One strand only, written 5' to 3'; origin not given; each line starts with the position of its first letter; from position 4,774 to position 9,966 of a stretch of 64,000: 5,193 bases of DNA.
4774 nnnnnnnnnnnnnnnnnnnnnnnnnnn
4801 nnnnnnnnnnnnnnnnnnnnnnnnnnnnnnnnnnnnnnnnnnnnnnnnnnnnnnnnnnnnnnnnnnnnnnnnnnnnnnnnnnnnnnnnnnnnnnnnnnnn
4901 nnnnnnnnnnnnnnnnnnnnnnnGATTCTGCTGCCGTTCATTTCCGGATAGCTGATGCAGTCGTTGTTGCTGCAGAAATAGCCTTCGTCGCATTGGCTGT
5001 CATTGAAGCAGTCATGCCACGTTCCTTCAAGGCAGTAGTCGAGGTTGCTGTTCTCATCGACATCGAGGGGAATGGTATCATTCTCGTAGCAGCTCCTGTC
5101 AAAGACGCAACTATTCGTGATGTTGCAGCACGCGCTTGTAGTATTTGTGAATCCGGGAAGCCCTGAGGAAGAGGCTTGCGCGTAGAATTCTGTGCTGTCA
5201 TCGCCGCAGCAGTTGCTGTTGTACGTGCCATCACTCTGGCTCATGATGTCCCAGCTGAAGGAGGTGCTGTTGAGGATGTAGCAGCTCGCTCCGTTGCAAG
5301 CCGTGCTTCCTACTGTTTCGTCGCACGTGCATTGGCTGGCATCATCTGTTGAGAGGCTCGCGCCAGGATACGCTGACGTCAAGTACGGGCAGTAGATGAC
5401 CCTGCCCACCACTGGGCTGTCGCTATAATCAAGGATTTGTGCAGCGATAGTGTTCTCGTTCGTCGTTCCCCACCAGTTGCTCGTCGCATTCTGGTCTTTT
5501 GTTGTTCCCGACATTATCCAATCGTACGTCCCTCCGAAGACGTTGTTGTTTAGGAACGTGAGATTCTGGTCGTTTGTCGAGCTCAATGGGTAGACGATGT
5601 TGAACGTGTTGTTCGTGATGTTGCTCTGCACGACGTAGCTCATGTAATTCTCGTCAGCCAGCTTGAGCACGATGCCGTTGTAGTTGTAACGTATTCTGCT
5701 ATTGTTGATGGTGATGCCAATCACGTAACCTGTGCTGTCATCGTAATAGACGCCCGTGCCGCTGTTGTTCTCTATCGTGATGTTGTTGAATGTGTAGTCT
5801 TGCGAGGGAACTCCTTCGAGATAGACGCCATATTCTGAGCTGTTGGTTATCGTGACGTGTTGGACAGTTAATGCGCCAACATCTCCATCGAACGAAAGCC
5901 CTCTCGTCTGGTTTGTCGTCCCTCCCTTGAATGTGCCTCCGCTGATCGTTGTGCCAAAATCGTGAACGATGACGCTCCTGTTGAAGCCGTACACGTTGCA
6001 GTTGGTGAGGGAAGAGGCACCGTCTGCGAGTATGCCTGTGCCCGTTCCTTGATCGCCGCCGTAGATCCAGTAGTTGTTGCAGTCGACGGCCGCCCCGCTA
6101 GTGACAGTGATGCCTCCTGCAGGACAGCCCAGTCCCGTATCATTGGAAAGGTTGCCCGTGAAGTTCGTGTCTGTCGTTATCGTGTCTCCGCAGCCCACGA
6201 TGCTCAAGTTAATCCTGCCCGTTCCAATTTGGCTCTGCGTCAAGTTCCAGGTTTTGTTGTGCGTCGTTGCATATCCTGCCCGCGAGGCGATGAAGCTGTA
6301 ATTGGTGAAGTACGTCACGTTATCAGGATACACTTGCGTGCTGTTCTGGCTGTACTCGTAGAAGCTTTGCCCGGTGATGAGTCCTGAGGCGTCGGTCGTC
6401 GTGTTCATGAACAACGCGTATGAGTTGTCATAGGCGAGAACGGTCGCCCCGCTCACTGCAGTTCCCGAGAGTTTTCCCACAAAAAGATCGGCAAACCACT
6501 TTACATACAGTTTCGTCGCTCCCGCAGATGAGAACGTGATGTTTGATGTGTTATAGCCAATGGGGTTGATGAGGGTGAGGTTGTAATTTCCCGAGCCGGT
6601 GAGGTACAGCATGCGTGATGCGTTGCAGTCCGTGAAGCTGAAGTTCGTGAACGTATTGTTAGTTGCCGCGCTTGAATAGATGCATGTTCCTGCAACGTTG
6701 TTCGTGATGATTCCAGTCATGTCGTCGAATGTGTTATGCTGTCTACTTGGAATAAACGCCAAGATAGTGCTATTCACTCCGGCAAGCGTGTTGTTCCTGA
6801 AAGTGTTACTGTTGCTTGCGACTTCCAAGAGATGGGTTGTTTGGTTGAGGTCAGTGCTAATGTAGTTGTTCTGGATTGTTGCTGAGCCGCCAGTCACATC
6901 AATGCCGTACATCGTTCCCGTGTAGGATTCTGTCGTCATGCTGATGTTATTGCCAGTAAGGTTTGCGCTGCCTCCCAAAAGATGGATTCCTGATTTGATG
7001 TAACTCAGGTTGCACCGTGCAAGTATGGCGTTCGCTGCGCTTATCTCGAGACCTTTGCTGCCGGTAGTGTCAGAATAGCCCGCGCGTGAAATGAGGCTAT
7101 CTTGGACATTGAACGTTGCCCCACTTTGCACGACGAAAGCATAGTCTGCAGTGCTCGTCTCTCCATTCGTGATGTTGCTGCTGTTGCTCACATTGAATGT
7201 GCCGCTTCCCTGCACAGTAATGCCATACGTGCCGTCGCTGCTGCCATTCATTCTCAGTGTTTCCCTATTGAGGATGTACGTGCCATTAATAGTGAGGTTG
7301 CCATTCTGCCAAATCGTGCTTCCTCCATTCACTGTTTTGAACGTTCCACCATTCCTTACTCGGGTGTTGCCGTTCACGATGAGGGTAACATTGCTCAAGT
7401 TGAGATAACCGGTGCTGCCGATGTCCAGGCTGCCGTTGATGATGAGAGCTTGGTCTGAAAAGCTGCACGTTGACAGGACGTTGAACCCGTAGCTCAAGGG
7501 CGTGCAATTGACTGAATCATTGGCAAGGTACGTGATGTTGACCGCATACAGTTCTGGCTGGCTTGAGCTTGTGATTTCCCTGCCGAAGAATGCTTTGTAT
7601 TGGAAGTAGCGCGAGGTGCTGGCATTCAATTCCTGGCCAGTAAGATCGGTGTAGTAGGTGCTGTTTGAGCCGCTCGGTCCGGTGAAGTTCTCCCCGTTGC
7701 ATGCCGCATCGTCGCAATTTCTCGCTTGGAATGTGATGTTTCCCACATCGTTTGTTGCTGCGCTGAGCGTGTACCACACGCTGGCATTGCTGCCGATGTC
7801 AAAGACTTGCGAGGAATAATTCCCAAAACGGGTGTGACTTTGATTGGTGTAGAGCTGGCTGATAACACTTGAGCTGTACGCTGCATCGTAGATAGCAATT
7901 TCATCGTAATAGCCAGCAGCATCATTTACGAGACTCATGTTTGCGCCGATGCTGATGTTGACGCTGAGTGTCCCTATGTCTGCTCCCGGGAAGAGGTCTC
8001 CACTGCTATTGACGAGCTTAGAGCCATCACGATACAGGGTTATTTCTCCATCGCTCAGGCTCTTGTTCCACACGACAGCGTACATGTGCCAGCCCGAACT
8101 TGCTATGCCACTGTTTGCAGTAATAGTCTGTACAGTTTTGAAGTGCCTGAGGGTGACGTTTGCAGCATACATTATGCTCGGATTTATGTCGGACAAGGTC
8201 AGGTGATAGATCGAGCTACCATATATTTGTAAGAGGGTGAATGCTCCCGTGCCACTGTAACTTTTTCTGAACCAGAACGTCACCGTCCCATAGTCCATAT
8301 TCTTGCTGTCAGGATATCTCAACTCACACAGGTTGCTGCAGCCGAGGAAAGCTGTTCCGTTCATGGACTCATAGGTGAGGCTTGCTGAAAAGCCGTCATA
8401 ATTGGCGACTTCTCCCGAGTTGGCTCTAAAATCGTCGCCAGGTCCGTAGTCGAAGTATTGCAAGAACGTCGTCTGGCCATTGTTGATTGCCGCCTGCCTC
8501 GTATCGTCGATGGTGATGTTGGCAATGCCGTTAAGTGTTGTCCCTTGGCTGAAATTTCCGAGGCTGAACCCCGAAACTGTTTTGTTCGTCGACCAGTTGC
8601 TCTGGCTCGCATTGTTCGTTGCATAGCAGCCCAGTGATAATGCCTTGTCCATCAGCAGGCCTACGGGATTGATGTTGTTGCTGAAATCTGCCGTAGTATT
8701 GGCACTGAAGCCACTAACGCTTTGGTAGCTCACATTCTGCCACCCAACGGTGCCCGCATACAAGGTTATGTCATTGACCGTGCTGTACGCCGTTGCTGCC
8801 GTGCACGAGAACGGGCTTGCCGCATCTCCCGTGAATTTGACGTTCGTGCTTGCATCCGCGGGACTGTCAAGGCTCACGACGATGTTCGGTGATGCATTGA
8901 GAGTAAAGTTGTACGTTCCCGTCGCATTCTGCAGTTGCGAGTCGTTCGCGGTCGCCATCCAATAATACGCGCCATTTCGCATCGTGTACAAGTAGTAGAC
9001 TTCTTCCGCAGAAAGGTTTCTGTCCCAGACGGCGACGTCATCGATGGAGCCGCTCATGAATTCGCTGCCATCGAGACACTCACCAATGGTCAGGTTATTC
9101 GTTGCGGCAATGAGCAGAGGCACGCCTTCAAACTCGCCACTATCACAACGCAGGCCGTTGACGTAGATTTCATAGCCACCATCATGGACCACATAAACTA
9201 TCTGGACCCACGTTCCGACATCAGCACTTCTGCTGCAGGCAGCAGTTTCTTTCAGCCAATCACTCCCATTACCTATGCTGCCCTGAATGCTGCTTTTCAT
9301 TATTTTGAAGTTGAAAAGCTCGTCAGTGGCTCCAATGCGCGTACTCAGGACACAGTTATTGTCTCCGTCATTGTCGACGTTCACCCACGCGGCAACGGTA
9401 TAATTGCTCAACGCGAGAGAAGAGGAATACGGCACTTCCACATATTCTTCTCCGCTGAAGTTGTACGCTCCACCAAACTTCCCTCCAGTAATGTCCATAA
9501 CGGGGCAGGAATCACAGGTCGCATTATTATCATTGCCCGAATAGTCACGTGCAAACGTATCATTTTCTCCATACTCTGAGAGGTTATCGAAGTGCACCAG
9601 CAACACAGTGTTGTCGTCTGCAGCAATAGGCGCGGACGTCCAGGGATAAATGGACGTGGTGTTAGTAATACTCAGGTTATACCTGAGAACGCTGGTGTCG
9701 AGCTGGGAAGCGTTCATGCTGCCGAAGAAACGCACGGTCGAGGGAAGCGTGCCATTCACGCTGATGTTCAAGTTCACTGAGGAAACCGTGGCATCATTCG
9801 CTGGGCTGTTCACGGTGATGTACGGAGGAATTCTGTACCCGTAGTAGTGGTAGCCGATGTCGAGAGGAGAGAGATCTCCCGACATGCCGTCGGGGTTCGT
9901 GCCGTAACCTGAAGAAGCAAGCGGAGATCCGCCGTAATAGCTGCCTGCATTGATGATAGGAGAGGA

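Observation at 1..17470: Modular architecture inside the giant gene: recurring Ig-like, LamG and RCC1-propeller cassettes with conserved junction motifs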

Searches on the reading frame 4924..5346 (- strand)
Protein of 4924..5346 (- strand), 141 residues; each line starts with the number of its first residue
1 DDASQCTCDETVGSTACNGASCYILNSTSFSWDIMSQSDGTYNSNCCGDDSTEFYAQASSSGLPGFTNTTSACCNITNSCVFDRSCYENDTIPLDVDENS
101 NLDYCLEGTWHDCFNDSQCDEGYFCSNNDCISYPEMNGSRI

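Call 28: search_protein_families(library=pfam, proteins=[window:4924-5346:-], max_evalue=0.5)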
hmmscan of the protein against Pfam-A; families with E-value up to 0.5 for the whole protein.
window:4924-5346:- (141 aa): 0 families

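Call 74: search_protein_families(library=ncbifam, proteins=[window:4924-5346:-], max_evalue=0.01)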
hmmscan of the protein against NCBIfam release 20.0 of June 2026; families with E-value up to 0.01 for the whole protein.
window:4924-5346:- (141 aa): 0 families

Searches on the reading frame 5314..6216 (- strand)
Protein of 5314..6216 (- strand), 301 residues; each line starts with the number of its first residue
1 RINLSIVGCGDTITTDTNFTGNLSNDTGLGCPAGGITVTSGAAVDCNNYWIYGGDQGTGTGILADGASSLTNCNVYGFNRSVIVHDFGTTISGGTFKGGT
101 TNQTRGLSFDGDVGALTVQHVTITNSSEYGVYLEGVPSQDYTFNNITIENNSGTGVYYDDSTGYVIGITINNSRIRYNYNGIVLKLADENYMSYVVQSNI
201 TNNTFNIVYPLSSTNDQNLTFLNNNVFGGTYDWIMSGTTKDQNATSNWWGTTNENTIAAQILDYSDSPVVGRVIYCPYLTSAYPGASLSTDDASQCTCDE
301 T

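Call 28: search_protein_families(library=pfam, proteins=[window:5314-6216:-], max_evalue=0.5)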
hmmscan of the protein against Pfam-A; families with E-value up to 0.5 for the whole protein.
window:5314-6216:- (301 aa): 1 family
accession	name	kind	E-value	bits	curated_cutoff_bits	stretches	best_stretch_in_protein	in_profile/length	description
PF13229.12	Beta_helix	-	1.5e-08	34.9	25.9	1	61-226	2-158/158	Right handed beta helix region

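Call 74: search_protein_families(library=ncbifam, proteins=[window:5314-6216:-], max_evalue=0.01)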
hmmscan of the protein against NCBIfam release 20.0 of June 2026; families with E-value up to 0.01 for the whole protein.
window:5314-6216:- (301 aa): 0 families

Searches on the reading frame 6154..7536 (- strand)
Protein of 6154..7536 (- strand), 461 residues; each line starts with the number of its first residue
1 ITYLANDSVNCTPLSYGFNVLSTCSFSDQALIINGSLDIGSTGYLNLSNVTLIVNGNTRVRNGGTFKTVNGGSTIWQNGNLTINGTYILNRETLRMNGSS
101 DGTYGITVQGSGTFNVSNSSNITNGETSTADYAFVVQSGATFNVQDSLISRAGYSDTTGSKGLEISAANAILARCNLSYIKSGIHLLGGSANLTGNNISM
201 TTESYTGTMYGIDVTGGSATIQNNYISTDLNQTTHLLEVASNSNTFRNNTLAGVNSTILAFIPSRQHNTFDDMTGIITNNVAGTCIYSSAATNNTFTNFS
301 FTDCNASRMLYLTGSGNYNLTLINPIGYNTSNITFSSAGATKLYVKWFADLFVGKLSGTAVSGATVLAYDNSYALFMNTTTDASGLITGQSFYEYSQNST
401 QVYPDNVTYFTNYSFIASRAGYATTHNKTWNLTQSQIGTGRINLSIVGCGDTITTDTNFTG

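Call 28: search_protein_families(library=pfam, proteins=[window:6154-7536:-], max_evalue=0.5)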
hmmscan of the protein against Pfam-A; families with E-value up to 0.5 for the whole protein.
window:6154-7536:- (461 aa): 3 families
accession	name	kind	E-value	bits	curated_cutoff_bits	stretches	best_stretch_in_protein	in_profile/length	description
PF13620.12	CarboxypepD_reg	-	0.0019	19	32.3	1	356-385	9-38/82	Carboxypeptidase regulatory-like domain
PF18666.6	CBM64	-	0.059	13.9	25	1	76-113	30-67/74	Carbohydrate-binding module 64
PF11974.14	bMG3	-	0.088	13.2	34.9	1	357-390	24-57/103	Bacterial alpha-2-macroglobulin MG3 domain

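Call 74: search_protein_families(library=ncbifam, proteins=[window:6154-7536:-], max_evalue=0.01)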
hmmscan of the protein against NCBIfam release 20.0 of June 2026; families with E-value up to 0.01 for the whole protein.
window:6154-7536:- (461 aa): 0 families

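Call 89: search_solved_structures(query=window:6154-7536:-, max_evalue=1)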
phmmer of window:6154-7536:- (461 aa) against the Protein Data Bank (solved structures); distinct sequences matched with E-value up to 1: 0.

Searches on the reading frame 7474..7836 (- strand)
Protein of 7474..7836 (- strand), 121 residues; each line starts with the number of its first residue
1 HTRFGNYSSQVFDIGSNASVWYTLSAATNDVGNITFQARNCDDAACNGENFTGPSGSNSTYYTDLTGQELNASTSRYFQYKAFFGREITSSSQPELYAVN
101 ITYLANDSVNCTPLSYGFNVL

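Call 28: search_protein_families(library=pfam, proteins=[window:7474-7836:-], max_evalue=0.5)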
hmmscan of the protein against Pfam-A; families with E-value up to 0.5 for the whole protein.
window:7474-7836:- (121 aa): 2 families
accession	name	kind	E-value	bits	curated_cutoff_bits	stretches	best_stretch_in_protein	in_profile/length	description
PF14292.12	SusE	-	0.053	14.1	25.2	0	44-81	56-94/106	SusE outer membrane protein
PF17992.7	Agarase_CBM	-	0.1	12.6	26.3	1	45-74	85-114/178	Agarase CBM like domain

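Call 50: search_protein_families(library=pfam, proteins=[window:7519-7836:-], max_evalue=1)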
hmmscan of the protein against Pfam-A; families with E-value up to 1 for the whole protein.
seq(106 aa): 2 families
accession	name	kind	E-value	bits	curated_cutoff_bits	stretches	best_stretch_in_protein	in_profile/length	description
PF14292.12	SusE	-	0.033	14.8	25.2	1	44-81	56-94/106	SusE outer membrane protein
PF17992.7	Agarase_CBM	-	0.079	13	26.3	1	45-74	85-114/178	Agarase CBM like domain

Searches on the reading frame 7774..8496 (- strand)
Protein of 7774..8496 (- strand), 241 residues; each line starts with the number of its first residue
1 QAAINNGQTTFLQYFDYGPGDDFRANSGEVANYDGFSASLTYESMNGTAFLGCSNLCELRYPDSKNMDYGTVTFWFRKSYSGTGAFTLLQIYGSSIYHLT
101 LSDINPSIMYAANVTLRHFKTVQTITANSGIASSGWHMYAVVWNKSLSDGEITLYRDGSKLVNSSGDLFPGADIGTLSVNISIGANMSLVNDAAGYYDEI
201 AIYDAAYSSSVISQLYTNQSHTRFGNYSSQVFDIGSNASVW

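Call 28: search_protein_families(library=pfam, proteins=[window:7774-8496:-], max_evalue=0.5)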
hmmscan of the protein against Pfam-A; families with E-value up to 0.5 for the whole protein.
window:7774-8496:- (241 aa): 1 family
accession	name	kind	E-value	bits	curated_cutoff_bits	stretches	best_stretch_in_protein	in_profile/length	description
PF13385.13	Laminin_G_3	-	4.7e-09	37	27.6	1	71-212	20-150/151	Concanavalin A-like lectin/glucanases superfamily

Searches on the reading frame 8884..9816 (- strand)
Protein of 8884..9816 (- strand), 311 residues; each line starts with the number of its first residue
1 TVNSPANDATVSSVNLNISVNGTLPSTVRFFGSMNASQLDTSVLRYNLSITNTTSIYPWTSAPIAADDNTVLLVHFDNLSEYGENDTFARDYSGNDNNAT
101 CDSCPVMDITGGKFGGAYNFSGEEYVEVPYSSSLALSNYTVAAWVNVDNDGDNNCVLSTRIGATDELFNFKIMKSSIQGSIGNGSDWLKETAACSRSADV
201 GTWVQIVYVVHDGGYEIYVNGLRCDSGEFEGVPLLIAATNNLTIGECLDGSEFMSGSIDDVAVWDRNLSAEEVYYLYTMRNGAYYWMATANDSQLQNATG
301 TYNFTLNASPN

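Call 28: search_protein_families(library=pfam, proteins=[window:8884-9816:-], max_evalue=0.5)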
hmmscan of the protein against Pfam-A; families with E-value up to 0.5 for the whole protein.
window:8884-9816:- (311 aa): 3 families
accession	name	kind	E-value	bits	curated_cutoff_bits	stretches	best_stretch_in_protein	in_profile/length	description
PF13385.13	Laminin_G_3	-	5.3e-25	88.8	27.6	1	121-273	2-150/151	Concanavalin A-like lectin/glucanases superfamily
PF16307.10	DUF4949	-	0.033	14.8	31.1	1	34-75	15-56/110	Domain of unknown function (DUF4949)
PF00354.24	Pentaxin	-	0.094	12.8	25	1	234-279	124-169/194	Pentaxin family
